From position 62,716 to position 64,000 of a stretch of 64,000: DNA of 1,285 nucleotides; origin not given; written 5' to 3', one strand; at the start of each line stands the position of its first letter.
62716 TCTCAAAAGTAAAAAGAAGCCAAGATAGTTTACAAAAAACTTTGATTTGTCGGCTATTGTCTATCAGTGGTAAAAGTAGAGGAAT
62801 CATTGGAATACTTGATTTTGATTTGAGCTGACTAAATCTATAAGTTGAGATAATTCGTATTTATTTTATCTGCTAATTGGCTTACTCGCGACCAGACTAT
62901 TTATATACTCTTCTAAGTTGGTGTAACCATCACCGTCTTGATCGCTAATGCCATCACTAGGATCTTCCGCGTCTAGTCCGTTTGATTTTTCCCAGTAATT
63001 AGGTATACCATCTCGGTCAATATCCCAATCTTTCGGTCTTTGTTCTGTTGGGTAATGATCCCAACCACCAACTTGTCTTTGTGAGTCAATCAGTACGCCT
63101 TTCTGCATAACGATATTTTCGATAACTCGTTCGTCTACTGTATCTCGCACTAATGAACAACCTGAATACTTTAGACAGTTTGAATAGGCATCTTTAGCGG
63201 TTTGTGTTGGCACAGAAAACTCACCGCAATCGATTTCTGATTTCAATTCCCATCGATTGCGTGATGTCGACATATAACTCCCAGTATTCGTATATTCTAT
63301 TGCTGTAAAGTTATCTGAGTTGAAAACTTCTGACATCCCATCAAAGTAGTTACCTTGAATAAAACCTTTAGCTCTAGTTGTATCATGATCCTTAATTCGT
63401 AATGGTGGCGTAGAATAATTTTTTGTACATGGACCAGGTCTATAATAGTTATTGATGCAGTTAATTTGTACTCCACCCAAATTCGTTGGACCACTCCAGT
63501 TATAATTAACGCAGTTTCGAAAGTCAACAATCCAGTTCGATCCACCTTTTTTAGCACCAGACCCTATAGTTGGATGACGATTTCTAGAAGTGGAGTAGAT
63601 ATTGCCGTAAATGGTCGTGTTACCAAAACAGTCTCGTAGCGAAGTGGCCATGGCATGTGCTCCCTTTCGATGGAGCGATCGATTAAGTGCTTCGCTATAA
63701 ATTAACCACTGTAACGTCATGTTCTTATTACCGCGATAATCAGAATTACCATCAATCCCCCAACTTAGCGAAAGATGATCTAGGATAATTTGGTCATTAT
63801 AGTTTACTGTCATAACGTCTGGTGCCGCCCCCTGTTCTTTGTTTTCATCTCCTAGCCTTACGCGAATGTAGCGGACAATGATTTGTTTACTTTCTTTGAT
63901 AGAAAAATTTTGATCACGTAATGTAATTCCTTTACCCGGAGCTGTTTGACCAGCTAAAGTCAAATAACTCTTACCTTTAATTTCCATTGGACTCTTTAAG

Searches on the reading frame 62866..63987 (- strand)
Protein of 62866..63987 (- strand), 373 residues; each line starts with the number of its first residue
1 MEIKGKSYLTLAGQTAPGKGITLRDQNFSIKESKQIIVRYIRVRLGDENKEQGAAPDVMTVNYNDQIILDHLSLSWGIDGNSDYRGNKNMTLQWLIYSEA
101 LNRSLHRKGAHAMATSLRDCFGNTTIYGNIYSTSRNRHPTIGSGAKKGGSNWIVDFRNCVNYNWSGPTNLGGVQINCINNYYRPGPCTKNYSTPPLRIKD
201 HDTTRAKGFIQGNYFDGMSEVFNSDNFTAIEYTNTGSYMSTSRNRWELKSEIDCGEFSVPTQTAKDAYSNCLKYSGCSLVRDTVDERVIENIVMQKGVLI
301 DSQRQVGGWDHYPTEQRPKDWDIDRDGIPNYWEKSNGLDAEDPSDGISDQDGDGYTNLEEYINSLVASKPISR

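Call 7: search_protein_families(library=pfam, proteins=[window:62866-63987:-], max_evalue=0.001)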
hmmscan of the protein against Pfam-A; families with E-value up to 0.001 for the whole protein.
window:62866-63987:- (373 aa): 0 families

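Call 65: search_protein_families(library=ncbifam, proteins=[window:62866-63987:-], max_evalue=0.01)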
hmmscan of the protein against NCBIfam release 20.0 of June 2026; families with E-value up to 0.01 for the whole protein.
window:62866-63987:- (373 aa): 2 families
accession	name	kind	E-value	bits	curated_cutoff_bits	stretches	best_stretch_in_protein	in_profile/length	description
NF041900.1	pec_ly_PelZ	equivalog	1.4e-22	80.1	840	1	7-310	92-394/422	pectate lyase PelZ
NF042425.1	Amuc_1099_fam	equivalog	2.2e-05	24.2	50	1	325-362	105-142/321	Amuc_1099 family pilus-like system protein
